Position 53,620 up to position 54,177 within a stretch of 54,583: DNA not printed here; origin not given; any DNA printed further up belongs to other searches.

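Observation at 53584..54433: Orphan SAM-I riboswitch with full terminator/antiterminator logic controlling a tiny zinc-ribbon ORF beside a SAM-consuming R-M island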

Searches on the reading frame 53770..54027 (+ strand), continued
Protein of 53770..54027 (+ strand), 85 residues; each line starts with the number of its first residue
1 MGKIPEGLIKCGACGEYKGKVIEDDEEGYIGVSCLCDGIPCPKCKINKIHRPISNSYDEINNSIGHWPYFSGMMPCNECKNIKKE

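Call 37: fold_search(model_id=the predicted structure, library=pdb)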
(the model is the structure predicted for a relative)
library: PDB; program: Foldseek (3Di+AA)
matches with E <= 10: 120; with E <= 0.001: 0
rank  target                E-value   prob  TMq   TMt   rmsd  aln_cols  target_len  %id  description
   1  6eri_BP               1.1e+00  0.06  0.20  0.21  13.2        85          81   14  Structure of the chloroplast ribosome with chl-RRF and hibernation-promoting factor (released 2018-04-18)
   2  7pwg_p                1.9e+00  0.04  0.16  0.15   9.1        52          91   12  Cryo-EM structure of large subunit of Giardia lamblia ribosome at 2.7 A resolution (released 2022-04-20)
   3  5wfl_A                2.1e+00  0.04  0.20  0.09   6.8        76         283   14  Kelch domain of human Keap1 in open unliganded conformation (released 2018-09-19)
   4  7zn2_g                2.6e+00  0.03  0.20  0.05  11.4        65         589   11  Tail tip of siphophage T5 : full complex after interaction with its bacterial receptor FhuA (released 2023-02-08)
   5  8bsi_Lq               2.9e+00  0.05  0.19  0.19   8.6        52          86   15  Giardia ribosome chimeric hybrid-like GDP+Pi bound state (B1) (released 2023-03-15)
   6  1su0                  2.9e+00  0.04  0.18  0.14   6.1        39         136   15  Crystal structure of a hypothetical protein at 2.3 A resolution (released 2004-08-24)
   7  6hko_I                3.8e+00  0.03  0.20  0.25  14.7        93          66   13  Yeast RNA polymerase I elongation complex bound to nucleotide analog GMPCPP (released 2019-04-03)
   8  7r81_r1               3.8e+00  0.03  0.18  0.18   8.8        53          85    9  Structure of the translating Neurospora crassa ribosome arrested by cycloheximide (released 2021-12-01)
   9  6sc5_A                3.8e+00  0.02  0.17  0.05  18.1        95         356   14  dAb3/HOIP-RBR-Ligand2 (released 2019-11-27)
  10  9qf4_Be               4.0e+00  0.04  0.19  0.19   8.4        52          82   12  Structure of P. furiosus 70S ribosome grown at 95 degC (released 2025-11-05)
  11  5xy3_p                4.0e+00  0.03  0.17  0.17   8.7        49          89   10  Large subunit of Trichomonas vaginalis ribosome (released 2017-08-30)
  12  6hlq_I                4.0e+00  0.03  0.21  0.17  14.4        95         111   14  Yeast RNA polymerase I* elongation complex bound to nucleotide analog GMPCPP (released 2019-04-03)
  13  7kp0_A                4.3e+00  0.06  0.17  0.06   7.9        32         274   22  CD1a-42:1 SM binary complex (released 2021-05-05)
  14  8brm_Lq               4.3e+00  0.04  0.19  0.19   8.6        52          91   15  Giardia ribosome in POST-T state, no E-site tRNA (A6) (released 2023-03-15)
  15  8br8_Lq               4.3e+00  0.03  0.19  0.18   8.7        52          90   15  Giardia ribosome in POST-T state (A1) (released 2023-03-15)
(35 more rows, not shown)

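Call 45: search_protein_representatives(alignment_id=A1)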
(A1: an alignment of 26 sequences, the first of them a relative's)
Query: 26 sequences, 110 profile positions. Proteins with E-value up to 0.001 (for the whole library): 406; up to 1e-10: 239; up to 1e-30: 34. The best 150 are listed.
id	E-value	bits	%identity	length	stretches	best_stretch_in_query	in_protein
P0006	4.0e-45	168.3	-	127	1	4-103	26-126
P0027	1.3e-43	163.4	-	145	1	8-101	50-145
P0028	4.3e-42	158.5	-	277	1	6-104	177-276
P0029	7.8e-41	154.5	-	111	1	9-106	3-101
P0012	7.9e-41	154.4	-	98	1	9-104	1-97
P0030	1.2e-40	153.8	-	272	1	6-108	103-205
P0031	2.3e-39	149.7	-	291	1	8-108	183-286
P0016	5.8e-39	148.4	-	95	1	11-106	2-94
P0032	2.5e-38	146.4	-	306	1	6-108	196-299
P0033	3.2e-37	142.8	-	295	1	6-109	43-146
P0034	6.9e-37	141.7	-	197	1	7-107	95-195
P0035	7.4e-37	141.7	-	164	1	12-107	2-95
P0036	2.3e-36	140.1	-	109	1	11-104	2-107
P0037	3.5e-36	139.5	-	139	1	8-106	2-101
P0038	5.5e-36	138.8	-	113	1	9-108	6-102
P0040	7.8e-36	138.4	-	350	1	8-106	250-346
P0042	6.3e-35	135.4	-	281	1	9-108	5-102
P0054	1.2e-31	124.8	-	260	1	7-107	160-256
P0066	1.5e-27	111.7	-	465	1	5-106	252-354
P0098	5.9e-24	100.1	-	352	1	11-108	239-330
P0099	6.0e-24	100.1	-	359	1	11-107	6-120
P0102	1.0e-23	99.3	-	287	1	11-105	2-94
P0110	4.6e-23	97.2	-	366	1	8-105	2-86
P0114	1.2e-22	95.9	-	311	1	11-106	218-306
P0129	1.4e-20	89.3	-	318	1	8-101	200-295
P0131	1.9e-20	88.8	-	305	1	11-105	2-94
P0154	3.1e-18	81.7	-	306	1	52-106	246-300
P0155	3.3e-18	81.6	-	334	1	12-105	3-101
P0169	7.3e-17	77.3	-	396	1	3-103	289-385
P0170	8.4e-17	77.1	-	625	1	11-107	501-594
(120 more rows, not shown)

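Call 46: search_protein_families(library=pfam, proteins=[P0028, P0030, P0031, P0032, P0033, P0040, P0042, P0054, P0066, P0098], max_evalue=0.01)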
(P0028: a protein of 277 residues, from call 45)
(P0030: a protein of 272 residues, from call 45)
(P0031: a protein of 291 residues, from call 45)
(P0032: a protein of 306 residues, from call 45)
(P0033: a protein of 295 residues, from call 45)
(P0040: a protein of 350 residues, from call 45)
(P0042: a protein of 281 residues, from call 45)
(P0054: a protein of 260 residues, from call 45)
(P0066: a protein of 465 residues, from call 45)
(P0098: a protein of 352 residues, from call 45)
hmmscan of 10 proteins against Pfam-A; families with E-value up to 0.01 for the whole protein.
P0028 (277 aa): 0 families

P0030 (272 aa): 0 families

P0031 (291 aa): 13 families
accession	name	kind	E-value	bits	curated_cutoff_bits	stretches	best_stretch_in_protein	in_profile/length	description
PF00515.34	TPR_1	-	1.9e-13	50.1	27.8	2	99-128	4-33/34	Tetratricopeptide repeat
PF07719.23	TPR_2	-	6.6e-13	48.1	27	1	99-128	4-33/34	Tetratricopeptide repeat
PF13414.12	TPR_11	-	3.5e-12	46.2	26.8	1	103-144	1-42/42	TPR repeat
PF13181.12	TPR_8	-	2.3e-10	40.2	25.7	2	102-125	7-30/34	Tetratricopeptide repeat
PF13424.12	TPR_12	-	2.3e-07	31.3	30.1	1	102-159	9-74/77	Tetratricopeptide repeat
PF13432.12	TPR_16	-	3.5e-07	31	32.7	1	102-161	3-62/65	Tetratricopeptide repeat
PF13428.12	TPR_14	-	6.6e-07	29.8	23.5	1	97-137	2-42/44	Tetratricopeptide repeat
PF14559.12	TPR_19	-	6.8e-06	26.8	25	1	107-153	2-48/68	Tetratricopeptide repeat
PF13374.12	TPR_10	-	9.6e-06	25.9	27.5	0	104-125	10-31/42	Tetratricopeptide repeat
PF13431.12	TPR_17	-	1.5e-05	25.3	24.4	1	118-152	1-32/34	Tetratricopeptide repeat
PF13176.12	TPR_7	-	0.00011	22.4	27.9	0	103-126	6-29/36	Tetratricopeptide repeat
PF09976.15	TPR_21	-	0.0015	18.7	25.5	1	94-125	144-175/193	Tetratricopeptide repeat-like domain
PF13174.12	TPR_6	-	0.0095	17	26.3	0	103-127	7-31/33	Tetratricopeptide repeat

P0032 (306 aa): 0 families

P0033 (295 aa): 0 families

P0040 (350 aa): 21 families
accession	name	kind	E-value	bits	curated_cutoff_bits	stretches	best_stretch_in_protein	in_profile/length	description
PF13431.12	TPR_17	-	1.9e-26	90.5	24.4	3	16-48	1-33/34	Tetratricopeptide repeat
PF07719.23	TPR_2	-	1.6e-23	81.2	27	1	28-60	1-33/34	Tetratricopeptide repeat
PF00515.34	TPR_1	-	9.6e-23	79.5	27.8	1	28-60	1-33/34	Tetratricopeptide repeat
PF13414.12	TPR_11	-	2.2e-21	75.7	26.8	2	40-70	6-36/42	TPR repeat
PF14559.12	TPR_19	-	1.5e-20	73.7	25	2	110-167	10-67/68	Tetratricopeptide repeat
PF13432.12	TPR_16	-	2.6e-17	63.4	32.7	2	110-147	16-52/65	Tetratricopeptide repeat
PF13181.12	TPR_8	-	2.3e-16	58.9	25.7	1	28-59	1-32/34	Tetratricopeptide repeat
PF13428.12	TPR_14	-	6.2e-14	51.6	23.5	2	126-168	2-44/44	Tetratricopeptide repeat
PF13371.12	TPR_9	-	8.9e-13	48.5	35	1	14-64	15-65/73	Tetratricopeptide repeat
PF13424.12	TPR_12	-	1.3e-11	45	30.1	1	159-223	3-75/77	Tetratricopeptide repeat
PF12895.13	ANAPC3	-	4.2e-11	43.4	27.2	1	106-184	4-81/82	Anaphase-promoting complex, cyclosome, subunit 3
PF14561.12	TPR_20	-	7.5e-08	33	25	0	108-149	5-46/90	Tetratricopeptide repeat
PF13176.12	TPR_7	-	1.1e-05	25.6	27.9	1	197-227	3-35/36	Tetratricopeptide repeat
PF13174.12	TPR_6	-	2.5e-05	25.1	26.3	0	126-148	1-23/33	Tetratricopeptide repeat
PF13429.12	TPR_15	-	9.5e-05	22.4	26.2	0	29-62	147-180/280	Tetratricopeptide repeat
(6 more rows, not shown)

P0042 (281 aa): 0 families

P0054 (260 aa): 0 families

P0066 (465 aa): 1 family
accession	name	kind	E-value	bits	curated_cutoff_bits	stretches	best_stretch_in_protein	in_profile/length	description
PF01048.26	PNP_UDP_1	-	8.3e-24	84.7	25.1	1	78-245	45-232/233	Phosphorylase superfamily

P0098 (352 aa): 0 families

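Call 47: search_protein_families(library=pfam, proteins=[P0099, P0102, P0110, P0114, P0129, P0131, P0155, P0169, P0170, P0154], max_evalue=0.01)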
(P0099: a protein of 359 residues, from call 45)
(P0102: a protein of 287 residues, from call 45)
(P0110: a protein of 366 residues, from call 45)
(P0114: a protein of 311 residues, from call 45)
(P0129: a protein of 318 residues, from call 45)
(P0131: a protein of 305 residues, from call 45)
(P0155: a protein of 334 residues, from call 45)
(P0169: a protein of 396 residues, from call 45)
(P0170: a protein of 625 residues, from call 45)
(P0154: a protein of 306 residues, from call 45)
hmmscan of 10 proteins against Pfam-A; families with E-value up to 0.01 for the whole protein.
P0099 (359 aa): 0 families

P0102 (287 aa): 0 families

P0110 (366 aa): 0 families

P0114 (311 aa): 0 families

P0129 (318 aa): 18 families
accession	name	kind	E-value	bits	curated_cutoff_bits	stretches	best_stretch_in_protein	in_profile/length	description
PF07719.23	TPR_2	-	1.2e-20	72.3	27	2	123-156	1-34/34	Tetratricopeptide repeat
PF00515.34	TPR_1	-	5.2e-18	64.5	27.8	3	58-88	4-34/34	Tetratricopeptide repeat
PF13181.12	TPR_8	-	9e-18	63.3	25.7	2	91-121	3-33/34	Tetratricopeptide repeat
PF13414.12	TPR_11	-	3.3e-16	59.1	26.8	2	62-99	1-38/42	TPR repeat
PF13428.12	TPR_14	-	3.7e-15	55.4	23.5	3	123-164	1-42/44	Tetratricopeptide repeat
PF13432.12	TPR_16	-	6.9e-13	49.2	32.7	2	59-123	1-65/65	Tetratricopeptide repeat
PF13431.12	TPR_17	-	3.3e-12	46.1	24.4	1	113-145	3-32/34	Tetratricopeptide repeat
PF14559.12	TPR_19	-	8.3e-12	45.7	25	2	65-126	1-62/68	Tetratricopeptide repeat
PF13174.12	TPR_6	-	1.6e-10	41.4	26.3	0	126-156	3-33/33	Tetratricopeptide repeat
PF13424.12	TPR_12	-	2.2e-09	37.8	30.1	1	70-119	25-75/77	Tetratricopeptide repeat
PF23914.1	TPR_CcmH_CycH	-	3.2e-07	30.8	42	1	111-179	38-106/158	Cytochrome c-type biogenesis protein H TPR domain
PF13371.12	TPR_9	-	2.8e-05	24.5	35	0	104-156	10-62/73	Tetratricopeptide repeat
PF13176.12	TPR_7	-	3.3e-05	24.1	27.9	0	91-121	1-33/36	Tetratricopeptide repeat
PF01239.28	PPTA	-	0.00016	21.7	29.5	0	106-135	2-31/32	Protein prenyltransferase alpha subunit repeat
PF12895.13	ANAPC3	-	0.00018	22.2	27.2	1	69-148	3-81/82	Anaphase-promoting complex, cyclosome, subunit 3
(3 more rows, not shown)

P0131 (305 aa): 0 families

P0155 (334 aa): 0 families

P0169 (396 aa): 1 family
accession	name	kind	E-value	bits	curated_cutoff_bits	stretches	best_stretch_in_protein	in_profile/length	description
PF05013.17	FGase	-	3.5e-47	161.8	28.9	1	28-250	2-218/219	N-formylglutamate amidohydrolase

P0170 (625 aa): 7 families
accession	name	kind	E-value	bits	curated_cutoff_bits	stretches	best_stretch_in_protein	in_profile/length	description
PF07719.23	TPR_2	-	2.9e-11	43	27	1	416-447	1-32/34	Tetratricopeptide repeat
PF13424.12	TPR_12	-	9.5e-08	32.6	30.1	1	378-445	4-74/77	Tetratricopeptide repeat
PF00515.34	TPR_1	-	1e-07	31.9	27.8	0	416-447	1-32/34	Tetratricopeptide repeat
PF13432.12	TPR_16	-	8.1e-07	29.8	32.7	0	420-457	1-38/65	Tetratricopeptide repeat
PF13181.12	TPR_8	-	2.6e-06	27.6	25.7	0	416-447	1-32/34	Tetratricopeptide repeat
PF13428.12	TPR_14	-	5.1e-05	24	23.5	0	423-457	8-42/44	Tetratricopeptide repeat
PF14559.12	TPR_19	-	0.0028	18.4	25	0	366-402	14-50/68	Tetratricopeptide repeat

P0154 (306 aa): 1 family
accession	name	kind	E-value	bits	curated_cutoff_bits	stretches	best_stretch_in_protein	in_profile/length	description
PF02384.22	N6_Mtase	-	0.0056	16.5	20.4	0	122-198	2-55/311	N-6 DNA Methylase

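Call 49: find_related_loci(query=A1, collection=metagenome_contigs, flank=4000)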
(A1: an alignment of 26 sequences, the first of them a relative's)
Query A1 (85 aa) in metagenome_contigs; peptide patterns used: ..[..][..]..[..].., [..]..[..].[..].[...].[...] (x = any residue, [..] = any of these).
105 stretches matched a pattern; 75 encode a relative of the query (tblastn E <= 1e-3); 75 distinct loci.
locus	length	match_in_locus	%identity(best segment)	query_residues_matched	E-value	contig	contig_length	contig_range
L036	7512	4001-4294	63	1-83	6e-36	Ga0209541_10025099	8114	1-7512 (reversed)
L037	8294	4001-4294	63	1-83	6e-36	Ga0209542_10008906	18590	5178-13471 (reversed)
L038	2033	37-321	63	1-80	4e-35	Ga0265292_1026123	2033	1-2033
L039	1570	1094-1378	62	1-80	2e-35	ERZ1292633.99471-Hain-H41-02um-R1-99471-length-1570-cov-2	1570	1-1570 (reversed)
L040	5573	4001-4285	63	1-80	4e-35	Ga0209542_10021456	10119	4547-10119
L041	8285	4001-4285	63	1-80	5e-35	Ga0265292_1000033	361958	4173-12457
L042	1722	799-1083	62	1-80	7e-35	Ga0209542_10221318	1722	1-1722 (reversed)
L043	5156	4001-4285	64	1-80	2e-34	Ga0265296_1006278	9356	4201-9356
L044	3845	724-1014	60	1-83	1e-33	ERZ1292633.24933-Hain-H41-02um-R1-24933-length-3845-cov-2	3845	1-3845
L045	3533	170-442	58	4-84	3e-33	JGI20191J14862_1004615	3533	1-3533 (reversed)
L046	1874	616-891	63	3-80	1e-32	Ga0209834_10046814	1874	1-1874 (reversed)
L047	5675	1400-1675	63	3-80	1e-32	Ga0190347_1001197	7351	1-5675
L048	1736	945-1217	58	4-84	8e-32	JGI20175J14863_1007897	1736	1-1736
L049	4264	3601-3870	62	4-80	5e-31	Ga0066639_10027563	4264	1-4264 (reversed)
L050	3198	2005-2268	61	3-79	9e-31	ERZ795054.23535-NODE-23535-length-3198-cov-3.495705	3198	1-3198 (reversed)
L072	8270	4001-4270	56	4-79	1e-27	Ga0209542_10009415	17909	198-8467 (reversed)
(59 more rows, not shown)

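Call 50: find_related_loci(query=A1, collection=viral_contigs, flank=4000)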
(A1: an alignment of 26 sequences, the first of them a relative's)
Query A1 (85 aa) in viral_contigs; peptide patterns used: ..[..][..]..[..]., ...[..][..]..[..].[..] (x = any residue, [..] = any of these).
61 stretches matched a pattern, but none encodes a relative of the query by tblastn (E <= 1e-3).

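Call 65: search_protein_families(library=pfam, alignment_id=A3, max_evalue=0.00001)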
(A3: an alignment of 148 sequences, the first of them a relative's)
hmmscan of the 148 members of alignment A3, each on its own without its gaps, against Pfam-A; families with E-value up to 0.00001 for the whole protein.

A. member 1, L009:3565-4335:+ (257 aa): 1 family
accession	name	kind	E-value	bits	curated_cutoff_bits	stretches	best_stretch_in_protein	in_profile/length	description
PF13391.12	HNH_2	-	3.5e-14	52.8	21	1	152-202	1-65/66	HNH endonuclease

B. families by the number of members that match (of 148 scanned): 120 families (the first 25 are shown)
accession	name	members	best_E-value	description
PF01555.25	N6_N4_Mtase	5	1.8e-60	DNA methylase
PF13304.12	AAA_21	4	1.5e-16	AAA domain, putative AbiEii toxin, Type IV TA system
PF07669.17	Eco57I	3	1.2e-37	Eco57I restriction-modification methylase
PF04851.21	ResIII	3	7.1e-35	Type III restriction enzyme, res subunit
PF00890.30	FAD_binding_2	3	5.8e-13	FAD binding domain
PF02463.25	SMC_N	3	2.1e-09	RecF/RecN/SMC N terminal domain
PF02384.22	N6_Mtase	2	4e-51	N-6 DNA Methylase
PF00589.27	Phage_integrase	2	2.8e-31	Phage integrase family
PF01420.25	Methylase_S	2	1e-28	Type I restriction modification DNA specificity domain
PF00717.28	Peptidase_S24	2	2.3e-27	Peptidase S24-like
PF18920.5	DUF5671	2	2.6e-23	Domain of unknown function (DUF5671)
PF13175.12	AAA_15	2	2.2e-20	AAA ATPase domain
PF01266.30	DAO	2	2.6e-20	FAD dependent oxidoreductase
PF01510.30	Amidase_2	2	6.1e-19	N-acetylmuramoyl-L-alanine amidase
PF01726.22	LexA_DNA_bind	2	1.1e-16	LexA DNA binding domain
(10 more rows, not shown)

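Call 66: search_protein_families(library=padloc, alignment_id=A3, max_evalue=1e-8)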
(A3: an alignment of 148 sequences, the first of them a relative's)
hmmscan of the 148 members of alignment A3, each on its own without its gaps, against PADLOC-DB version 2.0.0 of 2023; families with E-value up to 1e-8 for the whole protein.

A. member 1, L009:3565-4335:+ (257 aa): 2 families
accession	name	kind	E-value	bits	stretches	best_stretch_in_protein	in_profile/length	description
PDLC04132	HNH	-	2.4e-92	307.1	1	4-256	25-273/286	-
PDLC03546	HNH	-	9.8e-46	154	2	127-255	149-277/282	Type II restriction enzyme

B. families by the number of members that match (of 148 scanned): 396 families (the first 25 are shown)
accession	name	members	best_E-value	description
PDLC04134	mad2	7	2.5e-34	mads_2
PDLC03279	MTase_II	6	2.6e-20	Type II methyltransferase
PDLC03353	MTase_II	5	8.5e-88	Type II methyltransferase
PDLC03371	MTase_II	5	5.5e-71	Type II methyltransferase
PDLC03299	MTase_II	5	4.8e-52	Type II methyltransferase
PDLC03350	MTase_II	5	1.5e-49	Type II methyltransferase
PDLC03238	MTase_II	5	2.2e-37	Type II methyltransferase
PDLC03230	MTase_II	5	5e-33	Type II methyltransferase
PDLC03283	MTase_II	5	8.6e-33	Type II methyltransferase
PDLC03216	MTase_II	5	9.3e-33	Type II methyltransferase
PDLC03387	MTase_II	5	2.8e-31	Type II methyltransferase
PDLC03265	MTase_II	5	8.2e-28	Type II methyltransferase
PDLC03738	oMTase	5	1.1e-26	orphan methyltransferase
PDLC03339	MTase_II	5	1.5e-26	Type II methyltransferase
PDLC03260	MTase_II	5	2.4e-25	Type II methyltransferase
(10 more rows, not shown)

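Call 68: search_protein_families(library=pfam, alignment_id=A4, max_evalue=0.00001)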
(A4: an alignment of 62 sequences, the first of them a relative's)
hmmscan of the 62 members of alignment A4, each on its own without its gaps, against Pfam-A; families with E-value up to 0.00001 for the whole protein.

A. member 1, L060:1653-2123:- (156 aa): 0 families

B. families by the number of members that match (of 62 scanned): 30 families (the first 25 are shown)
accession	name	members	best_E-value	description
PF00227.31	Proteasome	2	1.4e-17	Proteasome subunit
PF13304.12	AAA_21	2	1.6e-15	AAA domain, putative AbiEii toxin, Type IV TA system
PF05656.20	DUF805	2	5.1e-09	Protein of unknown function (DUF805)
PF07519.17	Tannase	1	5.7e-117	Tannase and feruloyl esterase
PF00248.27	Aldo_ket_red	1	2.5e-46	Aldo/keto reductase family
PF04851.21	ResIII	1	9.3e-36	Type III restriction enzyme, res subunit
PF08463.15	EcoEI_R_C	1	5.4e-34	EcoEI R protein C-terminal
PF13481.12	AAA_25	1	8.2e-32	AAA domain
PF09250.16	Prim-Pol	1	5.3e-29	Bifunctional DNA primase/polymerase, N-terminal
PF00239.26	Resolvase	1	1e-27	Resolvase, N terminal domain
PF18766.7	SWI2_SNF2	1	1.4e-20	SWI2/SNF2 ATPase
PF01740.26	STAS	1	1.2e-17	STAS domain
PF13466.11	STAS_2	1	3.2e-15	STAS domain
PF23343.2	REP_ORF2-G2P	1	1.8e-14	Replication-associated protein ORF2/G2P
PF02661.23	Fic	1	6.1e-13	Fic/DOC family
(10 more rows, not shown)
